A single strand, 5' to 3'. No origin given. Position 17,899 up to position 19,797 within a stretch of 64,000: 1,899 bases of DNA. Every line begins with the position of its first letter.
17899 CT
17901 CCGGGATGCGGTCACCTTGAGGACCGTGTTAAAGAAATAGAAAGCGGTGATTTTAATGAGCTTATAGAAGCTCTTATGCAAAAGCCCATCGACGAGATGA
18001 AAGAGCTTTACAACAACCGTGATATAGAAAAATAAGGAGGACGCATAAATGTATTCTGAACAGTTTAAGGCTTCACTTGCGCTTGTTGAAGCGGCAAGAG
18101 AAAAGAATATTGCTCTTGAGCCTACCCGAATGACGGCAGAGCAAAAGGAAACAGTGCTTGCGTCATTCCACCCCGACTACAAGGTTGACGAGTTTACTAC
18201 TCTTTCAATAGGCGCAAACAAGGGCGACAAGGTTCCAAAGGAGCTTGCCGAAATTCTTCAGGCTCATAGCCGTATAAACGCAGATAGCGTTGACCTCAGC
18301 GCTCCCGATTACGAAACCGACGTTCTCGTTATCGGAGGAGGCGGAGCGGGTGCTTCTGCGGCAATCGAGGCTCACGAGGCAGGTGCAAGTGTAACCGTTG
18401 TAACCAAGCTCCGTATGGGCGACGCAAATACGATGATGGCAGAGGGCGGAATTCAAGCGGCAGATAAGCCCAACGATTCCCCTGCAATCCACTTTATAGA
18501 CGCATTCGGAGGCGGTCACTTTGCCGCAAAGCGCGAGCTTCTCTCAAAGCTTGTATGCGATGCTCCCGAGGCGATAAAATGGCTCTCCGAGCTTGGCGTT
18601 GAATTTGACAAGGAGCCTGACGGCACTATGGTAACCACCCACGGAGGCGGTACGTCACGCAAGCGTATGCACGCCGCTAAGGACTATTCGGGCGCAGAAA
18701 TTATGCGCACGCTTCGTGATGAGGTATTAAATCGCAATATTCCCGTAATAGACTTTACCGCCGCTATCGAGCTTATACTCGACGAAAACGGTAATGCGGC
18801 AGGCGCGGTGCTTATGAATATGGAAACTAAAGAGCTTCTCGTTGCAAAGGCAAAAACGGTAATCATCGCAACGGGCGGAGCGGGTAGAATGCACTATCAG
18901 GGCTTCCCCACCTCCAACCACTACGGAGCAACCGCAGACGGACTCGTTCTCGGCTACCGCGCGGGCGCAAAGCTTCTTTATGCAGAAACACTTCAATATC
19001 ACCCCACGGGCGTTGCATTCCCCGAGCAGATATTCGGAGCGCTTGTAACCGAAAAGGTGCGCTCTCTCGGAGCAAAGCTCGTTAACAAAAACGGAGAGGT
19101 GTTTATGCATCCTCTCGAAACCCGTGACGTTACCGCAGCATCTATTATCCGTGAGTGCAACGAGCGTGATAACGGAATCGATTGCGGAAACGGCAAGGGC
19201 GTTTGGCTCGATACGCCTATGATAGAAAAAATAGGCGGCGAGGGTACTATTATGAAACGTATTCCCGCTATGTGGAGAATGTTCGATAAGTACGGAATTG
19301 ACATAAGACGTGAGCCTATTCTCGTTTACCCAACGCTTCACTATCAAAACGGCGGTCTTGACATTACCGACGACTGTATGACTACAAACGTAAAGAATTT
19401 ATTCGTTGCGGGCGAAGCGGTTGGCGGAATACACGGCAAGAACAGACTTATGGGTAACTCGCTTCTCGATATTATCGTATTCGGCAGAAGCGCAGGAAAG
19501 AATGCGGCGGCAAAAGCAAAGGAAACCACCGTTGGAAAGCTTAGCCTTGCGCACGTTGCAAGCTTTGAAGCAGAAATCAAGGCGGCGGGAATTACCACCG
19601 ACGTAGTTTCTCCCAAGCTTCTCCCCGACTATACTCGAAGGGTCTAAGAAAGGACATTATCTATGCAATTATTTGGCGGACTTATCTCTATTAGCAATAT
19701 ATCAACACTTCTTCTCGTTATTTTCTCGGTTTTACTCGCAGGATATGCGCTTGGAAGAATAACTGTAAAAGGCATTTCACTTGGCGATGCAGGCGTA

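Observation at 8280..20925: mdh-fumC-hdrBCA-mvhD-flxCBA-like-frdBA-like-transporter operon: candidate soluble, flavin-based electron-bifurcating NADH:fumarate reductase pathway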

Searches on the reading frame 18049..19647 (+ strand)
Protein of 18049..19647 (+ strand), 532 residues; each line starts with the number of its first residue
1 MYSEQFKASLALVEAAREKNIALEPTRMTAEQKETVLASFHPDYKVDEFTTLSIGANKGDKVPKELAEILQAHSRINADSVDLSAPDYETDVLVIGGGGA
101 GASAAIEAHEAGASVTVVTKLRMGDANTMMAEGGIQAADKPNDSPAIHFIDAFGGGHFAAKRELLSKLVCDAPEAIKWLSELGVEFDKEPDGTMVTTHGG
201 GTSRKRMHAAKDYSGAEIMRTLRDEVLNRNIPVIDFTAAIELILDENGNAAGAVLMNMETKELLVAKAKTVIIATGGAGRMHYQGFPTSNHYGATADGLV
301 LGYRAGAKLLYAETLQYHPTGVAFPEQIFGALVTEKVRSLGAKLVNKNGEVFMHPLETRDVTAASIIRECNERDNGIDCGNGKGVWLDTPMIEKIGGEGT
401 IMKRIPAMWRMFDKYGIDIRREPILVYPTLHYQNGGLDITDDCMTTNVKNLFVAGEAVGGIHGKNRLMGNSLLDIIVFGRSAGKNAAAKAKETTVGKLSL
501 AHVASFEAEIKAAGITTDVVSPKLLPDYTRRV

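Call 5: search_protein_families(library=pfam, proteins=[window:18049-19647:+], max_evalue=0.01)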
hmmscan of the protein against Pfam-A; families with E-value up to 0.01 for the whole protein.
window:18049-19647:+ (532 aa): 12 families
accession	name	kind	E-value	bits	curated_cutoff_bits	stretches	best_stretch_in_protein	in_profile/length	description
PF00890.30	FAD_binding_2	-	9.6e-70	236.3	20.4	1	91-472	1-414/414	FAD binding domain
PF01266.30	DAO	-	1e-10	42.1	27.9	1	91-228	1-126/353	FAD dependent oxidoreductase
PF03486.20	HI0933_like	-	2.1e-09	37.7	50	1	91-458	2-220/244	HI0933-like protein Rossmann domain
PF07992.20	Pyr_redox_2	-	7e-09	36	26.1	1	91-286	2-119/291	Pyridine nucleotide-disulphide oxidoreductase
PF13738.12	Pyr_redox_3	-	1.6e-06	28.1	30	1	88-121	163-196/305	Pyridine nucleotide-disulphide oxidoreductase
PF01494.25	FAD_binding_3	-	8.3e-05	22.4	22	1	89-122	1-34/349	FAD binding domain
PF12831.13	FAD_oxidored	-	0.0001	22.2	27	1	91-120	1-30/416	FAD dependent oxidoreductase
PF01134.28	GIDA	-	0.00011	21.8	22.1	1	91-283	1-158/391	Glucose inhibited division protein A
PF01946.23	Thi4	-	0.00092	18.9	26.2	0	89-118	17-47/235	Thi4 family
PF00070.33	Pyr_redox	-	0.0039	18.1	22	0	92-120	2-30/82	Pyridine nucleotide-disulphide oxidoreductase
PF13241.12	NAD_binding_7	-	0.0065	17.5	22.1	0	90-121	8-39/104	Putative NAD(P)-binding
PF01262.27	AlaDh_PNT_C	-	0.0097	15.8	23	0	90-118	29-57/214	Alanine dehydrogenase/PNT, C-terminal domain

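Call 7: search_protein_families(library=ncbifam, proteins=[window:18049-19647:+], max_evalue=0.00001)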
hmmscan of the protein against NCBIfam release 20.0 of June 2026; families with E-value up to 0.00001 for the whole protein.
window:18049-19647:+ (532 aa): 44 families (the best 25 are shown)
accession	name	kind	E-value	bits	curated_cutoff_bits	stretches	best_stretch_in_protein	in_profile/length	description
NF004900.0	PRK06263.1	equivalog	7.4e-103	345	718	1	88-511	6-425/546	fumarate reductase (CoM/CoB) subunit TfrA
TIGR01812.1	sdhA_frdA_Gneg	subfamily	5.2e-84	282.7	567.3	1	91-501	1-415/568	succinate dehydrogenase or fumarate reductase, flavoprotein subunit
TIGR00551.1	nadB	equivalog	1.3e-82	278.1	452.75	1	89-493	2-392/489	L-aspartate oxidase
NF005866.0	PRK07803.1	equivalog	3.9e-82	276.4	819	2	88-354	7-285/631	fumarate reductase/succinate dehydrogenase flavoprotein subunit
NF005867.0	PRK07804.1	equivalog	9.7e-79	265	639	1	89-495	18-422/548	L-aspartate oxidase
NF004724.0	PRK06069.1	subfamily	2.5e-72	243.9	826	1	89-503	5-427/577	succinate dehydrogenase/fumarate reductase flavoprotein subunit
NF005636.0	PRK07395.1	subfamily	2.2e-70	237.5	723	1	88-488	11-404/560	L-aspartate oxidase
NF042982.1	MFR_Fp_SdhA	equivalog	6.6e-69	232.9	1100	1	89-502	47-461/612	8-methylmenaquinol:fumarate reductase flavoprotein subunit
NF005701.0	PRK07512.1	equivalog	7.9e-69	232.4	528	1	89-499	9-406/516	L-aspartate oxidase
NF005978.0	PRK08071.1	equivalog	2e-68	231.1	621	1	89-495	3-393/514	L-aspartate oxidase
NF006567.0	PRK09077.1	equivalog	1.3e-66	224.9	629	1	87-493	6-412/537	L-aspartate oxidase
TIGR01816.1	sdhA_forward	equivalog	1.7e-66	224.6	727.35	1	90-493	3-418/584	succinate dehydrogenase flavoprotein subunit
NF004613.0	PRK05945.1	equivalog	3.4e-64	217.4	824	1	89-499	3-422/575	succinate dehydrogenase/fumarate reductase flavoprotein subunit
NF006686.0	PRK09231.1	equivalog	2.2e-62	211.4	854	1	89-497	5-422/598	fumarate reductase (quinol) flavoprotein subunit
NF004820.0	PRK06175.1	equivalog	4.5e-61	207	472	1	89-495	4-392/433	L-aspartate oxidase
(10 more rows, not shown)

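Call 9: search_solved_structures(query=window:18049-19647:+, max_evalue=1e-10, show_alignments=2)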
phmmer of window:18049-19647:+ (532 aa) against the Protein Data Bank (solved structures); distinct sequences matched with E-value up to 1e-10: 53.
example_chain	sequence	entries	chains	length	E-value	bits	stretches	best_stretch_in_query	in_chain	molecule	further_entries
7d6v_A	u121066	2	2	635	1.7e-61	211.6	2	89-354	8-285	Succinate dehydrogenase subunit A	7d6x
1nek_A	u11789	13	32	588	1e-51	179.4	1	86-488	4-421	Succinate dehydrogenase flavoprotein subunit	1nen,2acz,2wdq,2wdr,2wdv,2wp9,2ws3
3p4p_A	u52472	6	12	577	1.4e-51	178.9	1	88-497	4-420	Fumarate reductase flavoprotein subunit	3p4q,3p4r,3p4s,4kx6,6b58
1kf6_A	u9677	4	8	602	1.7e-51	178.7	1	88-497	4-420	FUMARATE REDUCTASE FLAVOPROTEIN | Fumarate reductase flavoprotein subunit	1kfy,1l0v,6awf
5vpn_A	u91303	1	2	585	3.8e-51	177.5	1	88-497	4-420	Fumarate reductase flavoprotein subunit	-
2b76_A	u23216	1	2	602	4.2e-51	177.4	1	88-497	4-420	Fumarate reductase flavoprotein subunit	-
3cir_A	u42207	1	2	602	8.3e-51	176.4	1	88-497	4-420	Fumarate reductase flavoprotein subunit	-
8b6g_CA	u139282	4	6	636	2.5e-47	164.9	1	85-494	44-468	Succinate dehydrogenase [ubiquinone] flavoprotein subunit, mitochondrial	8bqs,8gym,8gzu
5kxj_A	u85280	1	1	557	2.8e-47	164.7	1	84-485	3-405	L-aspartate oxidase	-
1chu_A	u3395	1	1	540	3.5e-47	164.4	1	85-486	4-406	PROTEIN (L-ASPARTATE OXIDASE)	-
6lum_A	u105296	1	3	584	3.7e-47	164.3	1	87-490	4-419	Succinate dehydrogenase subunit A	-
1knp_A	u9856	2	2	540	3.3e-46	161.2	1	85-486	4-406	L-aspartate oxidase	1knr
8gs8_A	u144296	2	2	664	1.3e-44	155.9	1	79-483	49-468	Succinate dehydrogenase [ubiquinone] flavoprotein subunit, mitochondrial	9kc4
6vax_A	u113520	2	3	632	1.4e-44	155.8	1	79-483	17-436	Succinate dehydrogenase [ubiquinone] flavoprotein subunit, mitochondrial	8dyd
1yq3_A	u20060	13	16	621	2.8e-44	154.8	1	82-488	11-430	Succinate dehydrogenase flavoprotein subunit | Succinate dehydrogenase [ubiquinone] flavoprotein subunit, mitochondrial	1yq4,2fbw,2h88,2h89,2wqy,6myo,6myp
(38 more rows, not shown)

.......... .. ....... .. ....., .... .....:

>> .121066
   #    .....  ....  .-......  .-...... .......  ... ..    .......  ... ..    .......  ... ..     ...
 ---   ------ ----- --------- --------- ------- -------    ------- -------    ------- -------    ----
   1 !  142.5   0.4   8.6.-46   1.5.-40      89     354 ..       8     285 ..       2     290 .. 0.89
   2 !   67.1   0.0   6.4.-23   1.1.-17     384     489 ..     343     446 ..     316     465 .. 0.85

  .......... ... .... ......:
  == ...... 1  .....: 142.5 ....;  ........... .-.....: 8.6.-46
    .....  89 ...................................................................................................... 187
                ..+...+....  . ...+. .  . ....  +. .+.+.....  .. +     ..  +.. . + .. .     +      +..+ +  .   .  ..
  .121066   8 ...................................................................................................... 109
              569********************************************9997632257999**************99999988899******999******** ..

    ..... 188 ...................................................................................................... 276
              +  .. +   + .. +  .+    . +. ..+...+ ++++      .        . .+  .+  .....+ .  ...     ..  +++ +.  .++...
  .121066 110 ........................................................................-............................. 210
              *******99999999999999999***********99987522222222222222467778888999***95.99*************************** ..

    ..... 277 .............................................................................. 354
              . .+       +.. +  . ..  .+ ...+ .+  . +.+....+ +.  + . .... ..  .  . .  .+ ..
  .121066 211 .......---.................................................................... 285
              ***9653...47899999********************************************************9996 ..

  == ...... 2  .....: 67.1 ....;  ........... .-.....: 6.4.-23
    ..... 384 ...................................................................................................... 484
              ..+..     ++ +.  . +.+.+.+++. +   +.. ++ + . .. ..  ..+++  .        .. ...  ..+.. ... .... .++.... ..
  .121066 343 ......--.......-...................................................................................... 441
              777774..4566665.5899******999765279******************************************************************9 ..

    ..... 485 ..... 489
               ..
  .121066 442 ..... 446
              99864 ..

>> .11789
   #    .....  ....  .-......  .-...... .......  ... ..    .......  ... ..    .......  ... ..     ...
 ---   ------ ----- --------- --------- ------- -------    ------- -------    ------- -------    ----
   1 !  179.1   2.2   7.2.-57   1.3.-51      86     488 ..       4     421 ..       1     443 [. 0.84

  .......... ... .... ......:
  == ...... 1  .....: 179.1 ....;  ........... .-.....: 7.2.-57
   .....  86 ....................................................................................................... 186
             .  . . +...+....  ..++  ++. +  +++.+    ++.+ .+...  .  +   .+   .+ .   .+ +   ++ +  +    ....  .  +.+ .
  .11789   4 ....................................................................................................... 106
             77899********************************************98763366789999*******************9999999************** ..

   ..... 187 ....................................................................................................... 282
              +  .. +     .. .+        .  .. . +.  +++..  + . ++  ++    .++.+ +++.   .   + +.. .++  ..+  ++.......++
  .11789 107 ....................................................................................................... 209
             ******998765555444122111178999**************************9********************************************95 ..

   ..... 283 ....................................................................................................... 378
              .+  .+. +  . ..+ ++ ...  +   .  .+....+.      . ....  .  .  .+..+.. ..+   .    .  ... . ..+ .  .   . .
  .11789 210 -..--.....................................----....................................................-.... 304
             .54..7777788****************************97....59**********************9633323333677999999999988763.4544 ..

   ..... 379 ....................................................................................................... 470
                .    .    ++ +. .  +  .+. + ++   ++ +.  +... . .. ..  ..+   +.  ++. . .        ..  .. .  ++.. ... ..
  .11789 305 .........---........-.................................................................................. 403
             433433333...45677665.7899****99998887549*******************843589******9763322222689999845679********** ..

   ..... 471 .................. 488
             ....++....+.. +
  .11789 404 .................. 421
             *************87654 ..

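Call 14: find_homologous_proteins(query=window:18049-19647:+, max_evalue=1e-30)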
Query window:18049-19647:+ (532 aa): 8000 proteins with E <= 1e-30 among 8000 candidates; the best 120 are listed.
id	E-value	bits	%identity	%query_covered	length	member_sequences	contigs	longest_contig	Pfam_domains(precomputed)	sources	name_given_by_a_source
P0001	0.0e+0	1187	100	100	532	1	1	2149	PF01266.31,PF00890.31,PF07992.21,PF13738.13,PF03486.21,PF12831.14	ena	-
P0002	0.0e+0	1187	100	100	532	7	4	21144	PF01266.31,PF00890.31,PF07992.21,PF13738.13,PF03486.21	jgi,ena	jgi:succinate dehydrogenase / fumarate reductase flavoprotein subunit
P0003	0.0e+0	1187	100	100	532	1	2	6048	PF01266.31,PF00890.31,PF07992.21,PF13738.13,PF03486.21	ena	-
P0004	0.0e+0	1184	100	100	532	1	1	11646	PF01266.31,PF00890.31,PF07992.21,PF13738.13,PF03486.21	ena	-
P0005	0.0e+0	1182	99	100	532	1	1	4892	PF01266.31,PF00890.31,PF07992.21,PF13738.13,PF03486.21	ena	-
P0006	0.0e+0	1180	99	100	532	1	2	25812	PF01266.31,PF00890.31,PF07992.21,PF13738.13,PF03486.21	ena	-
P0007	0.0e+0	1173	98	100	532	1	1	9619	PF01266.31,PF00890.31,PF07992.21,PF13738.13,PF03486.21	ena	-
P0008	0.0e+0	1171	98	100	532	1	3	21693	PF01266.31,PF00890.31,PF07992.21,PF13738.13,PF03486.21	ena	-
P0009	0.0e+0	1164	97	100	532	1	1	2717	PF01266.31,PF00890.31,PF07992.21,PF03486.21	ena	-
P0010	0.0e+0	1159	97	100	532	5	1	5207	PF01266.31,PF00890.31,PF07992.21,PF03486.21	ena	-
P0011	0.0e+0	1158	97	100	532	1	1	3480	PF01266.31,PF00890.31,PF07992.21,PF13738.13,PF03486.21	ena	-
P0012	0.0e+0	1156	96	100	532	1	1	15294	PF01266.31,PF00890.31,PF07992.21,PF03486.21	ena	-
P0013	0.0e+0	1149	96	100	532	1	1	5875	PF01266.31,PF00890.31,PF07992.21,PF03486.21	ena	-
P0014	0.0e+0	1132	95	100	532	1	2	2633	PF01266.31,PF00890.31,PF07992.21,PF13738.13,PF03486.21,PF12831.14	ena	-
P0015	0.0e+0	1130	94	100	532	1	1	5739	PF01266.31,PF00890.31,PF07992.21,PF03486.21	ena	-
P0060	0.0e+0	1098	91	100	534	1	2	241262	PF01266.31,PF00890.31,PF07992.21,PF03486.21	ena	-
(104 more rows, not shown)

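Call 16: find_encoding_contigs(protein=P0060, flank=10000, max_places=3)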
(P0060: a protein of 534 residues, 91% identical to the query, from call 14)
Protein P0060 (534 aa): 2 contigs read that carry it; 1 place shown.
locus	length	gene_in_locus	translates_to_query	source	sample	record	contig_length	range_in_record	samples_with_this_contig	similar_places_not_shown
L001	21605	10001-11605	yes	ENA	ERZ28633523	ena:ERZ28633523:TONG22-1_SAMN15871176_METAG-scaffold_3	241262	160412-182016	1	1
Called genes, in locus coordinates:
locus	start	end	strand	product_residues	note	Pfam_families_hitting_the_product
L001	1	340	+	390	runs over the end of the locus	PF07228:SpoIIE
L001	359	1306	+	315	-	PF00056:Ldh_1_N, PF02866:Ldh_1_C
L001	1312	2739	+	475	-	PF12838:Fer4_7, PF00037:Fer4 (weak), PF12837:Fer4_6 (weak), PF13237:Fer4_10 (weak), PF12838:Fer4_7 (weak), PF25160:LdpA_Fe-S-bd (weak), PF00037:Fer4, PF02906:Fe_hyd_lg_C, +5 more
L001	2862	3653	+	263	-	PF02754:CCG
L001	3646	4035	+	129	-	PF13484:Fer4_16 (faint), PF00037:Fer4 (faint), PF12797:Fer4_2 (faint), PF13237:Fer4_10 (weak), PF12838:Fer4_7 (weak), PF13183:Fer4_8, PF13187:Fer4_9, PF13534:Fer4_17, +1 more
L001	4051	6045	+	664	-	PF07992:Pyr_redox_2 (faint), PF01266:DAO (faint), PF13450:NAD_binding_8 (weak), PF12797:Fer4_2 (faint), PF00037:Fer4 (weak), PF00037:Fer4 (weak), PF12838:Fer4_7, PF13187:Fer4_9, +5 more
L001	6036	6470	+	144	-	PF02662:FlpD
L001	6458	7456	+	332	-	PF00037:Fer4 (faint), PF13187:Fer4_9 (faint), PF13183:Fer4_8, PF13534:Fer4_17 (weak)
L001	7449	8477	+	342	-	PF13183:Fer4_8 (faint), PF13187:Fer4_9 (faint), PF13534:Fer4_17 (faint), PF12797:Fer4_2 (faint), PF17179:Fer4_22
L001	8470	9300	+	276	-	PF00970:FAD_binding_6 (weak), PF00175:NAD_binding_1, PF10418:DHODB_Fe-S_bind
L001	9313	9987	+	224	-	PF00111:Fer2 (weak), PF13510:Fer2_4 (weak), PF13183:Fer4_8 (faint), PF12838:Fer4_7 (weak), PF13187:Fer4_9 (weak)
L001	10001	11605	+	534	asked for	PF00890:FAD_binding_2, PF01266:DAO, PF03486:HI0933_like, PF07992:Pyr_redox_2 (weak)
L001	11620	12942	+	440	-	PF06826:Asp-Al_Ex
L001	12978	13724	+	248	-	PF02592:Vut_1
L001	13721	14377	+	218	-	PF00106:adh_short, PF01370:Epimerase (weak), PF13561:adh_short_C2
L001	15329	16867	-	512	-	PF09254:FokI_cleav_dom (weak)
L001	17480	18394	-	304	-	PF03737:RraA-like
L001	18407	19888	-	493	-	PF01229:Glyco_hydro_39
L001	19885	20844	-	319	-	PF03786:UxuA, PF01261:AP_endonuc_2, PF03786:UxuA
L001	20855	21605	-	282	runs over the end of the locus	PF00106:adh_short, PF08659:KR (weak), PF01370:Epimerase (faint), PF13561:adh_short_C2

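Call 29: search_protein_representatives(protein=window:18049-19647:+)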
Query: 532 residues. Proteins with E-value up to 0.001 (for the whole library): 18872; up to 1e-10: 8091; up to 1e-30: 2325. The best 150 are listed.
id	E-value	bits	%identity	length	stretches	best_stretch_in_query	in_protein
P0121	3.2e-191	652.8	55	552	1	6-530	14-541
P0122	1.6e-190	650.5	58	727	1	27-525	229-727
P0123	1.3e-177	607.9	83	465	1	90-421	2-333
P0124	2.0e-167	574.3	74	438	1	183-530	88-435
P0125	1.2e-161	555.3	81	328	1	1-307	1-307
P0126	1.4e-147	508.9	90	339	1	89-341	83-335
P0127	7.9e-143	493.2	71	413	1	188-494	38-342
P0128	2.9e-141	488.0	47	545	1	30-530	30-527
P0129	7.8e-141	486.6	71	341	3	308-445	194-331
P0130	1.0e-135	469.7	50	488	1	11-489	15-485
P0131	1.5e-127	442.8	46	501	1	7-503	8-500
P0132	9.1e-125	433.6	48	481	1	5-487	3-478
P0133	1.5e-118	413.1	72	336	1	223-480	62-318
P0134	5.8e-115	401.3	43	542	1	24-529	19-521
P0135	7.6e-115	400.9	69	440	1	1-263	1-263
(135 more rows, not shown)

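Call 32: find_related_loci(query=A2, collection=genome_contigs, flank=10000)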
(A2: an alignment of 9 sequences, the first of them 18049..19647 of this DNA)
Query A2 (532 aa) in genome_contigs; peptide patterns used: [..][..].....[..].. (x = any residue, [..] = any of these).
600 stretches matched a pattern (row limit reached: there are more); 600 encode a relative of the query (tblastn E <= 1e-3); the best 80 are kept; 80 distinct loci.
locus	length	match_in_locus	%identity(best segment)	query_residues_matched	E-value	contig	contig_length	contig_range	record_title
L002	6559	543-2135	88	1-531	0e+0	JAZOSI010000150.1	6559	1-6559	MAG: Congzhengia sp. isolate T1900045545_YK20190239.MAGScoT_cleanbin_000009 SGB_7841_k141_2448787, whole genome shotgun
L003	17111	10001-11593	89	1-531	0e+0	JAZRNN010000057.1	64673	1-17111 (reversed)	MAG: Clostridia bacterium isolate T1900045408_YK20190098.MAGScoT_cleanbin_000003 SGB_7000_k141_1571021, whole genome sho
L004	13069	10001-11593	89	1-531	0e+0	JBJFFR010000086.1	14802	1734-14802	MAG: Oscillospiraceae bacterium isolate SARD02_bin.016 NODE_2581_length_14802_cov_9.211636, whole genome shotgun sequenc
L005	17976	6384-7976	89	1-531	0e+0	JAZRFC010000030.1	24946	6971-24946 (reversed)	MAG: Clostridia bacterium isolate T1900045495_YK20190189.MAGScoT_cleanbin_000046 SGB_7436_k141_3185071, whole genome sho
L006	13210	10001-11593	89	1-531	0e+0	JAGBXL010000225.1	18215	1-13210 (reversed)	MAG: Clostridia bacterium isolate RGIG9535 Yak_Colon-2__c789350, whole genome shotgun sequence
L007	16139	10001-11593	88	1-531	0e+0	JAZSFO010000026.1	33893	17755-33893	MAG: Clostridia bacterium isolate T1900044581_TS20190047.MAGScoT_cleanbin_000017 SGB_570_k141_2653590, whole genome shot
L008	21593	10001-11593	85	1-531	0e+0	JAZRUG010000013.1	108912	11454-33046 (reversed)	MAG: Eubacteriales bacterium isolate T1900045337_YK20190026.MAGScoT_cleanbin_000013 SGB_6621_k141_1170330, whole genome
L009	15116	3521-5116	86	1-532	0e+0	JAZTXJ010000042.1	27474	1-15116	MAG: Eubacteriales bacterium isolate T1900045330_YK20190019.MAGScoT_cleanbin_000034 SGB_6515_k141_1069451, whole genome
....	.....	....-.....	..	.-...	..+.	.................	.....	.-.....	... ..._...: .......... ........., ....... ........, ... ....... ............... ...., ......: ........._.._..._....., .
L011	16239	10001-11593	84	1-531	0e+0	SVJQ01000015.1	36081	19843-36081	MAG: Oscillospiraceae bacterium isolate SIG439 NODE_25077_length_36081_cov_2.880458, whole genome shotgun sequence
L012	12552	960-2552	84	1-531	0e+0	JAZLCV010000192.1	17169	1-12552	MAG: Eubacteriales bacterium isolate T1900045044_TC20190037.MAGScoT_cleanbin_000030 SGB_4494_k141_2735124, whole genome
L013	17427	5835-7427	86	1-531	0e+0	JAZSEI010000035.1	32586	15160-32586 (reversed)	MAG: Acutalibacteraceae bacterium isolate T1900044591_TS20190057.MAGScoT_cleanbin_000007 SGB_633_k141_22164, whole genom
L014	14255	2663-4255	83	1-531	0e+0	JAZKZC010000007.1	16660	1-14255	MAG: Eubacteriales bacterium isolate T1900045092_TC20190086.MAGScoT_cleanbin_000034 SGB_4716_k141_171597, whole genome s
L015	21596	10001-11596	85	1-532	0e+0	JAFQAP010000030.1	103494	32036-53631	MAG: Clostridia bacterium isolate RGIG1645 Goat_Cecum-1__c625765, whole genome shotgun sequence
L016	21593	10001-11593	83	1-531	0e+0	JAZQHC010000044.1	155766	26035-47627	MAG: Eubacteriales bacterium isolate T1900044629_TS20190095.MAGScoT_cleanbin_000008 SGB_996_k141_2182087, whole genome s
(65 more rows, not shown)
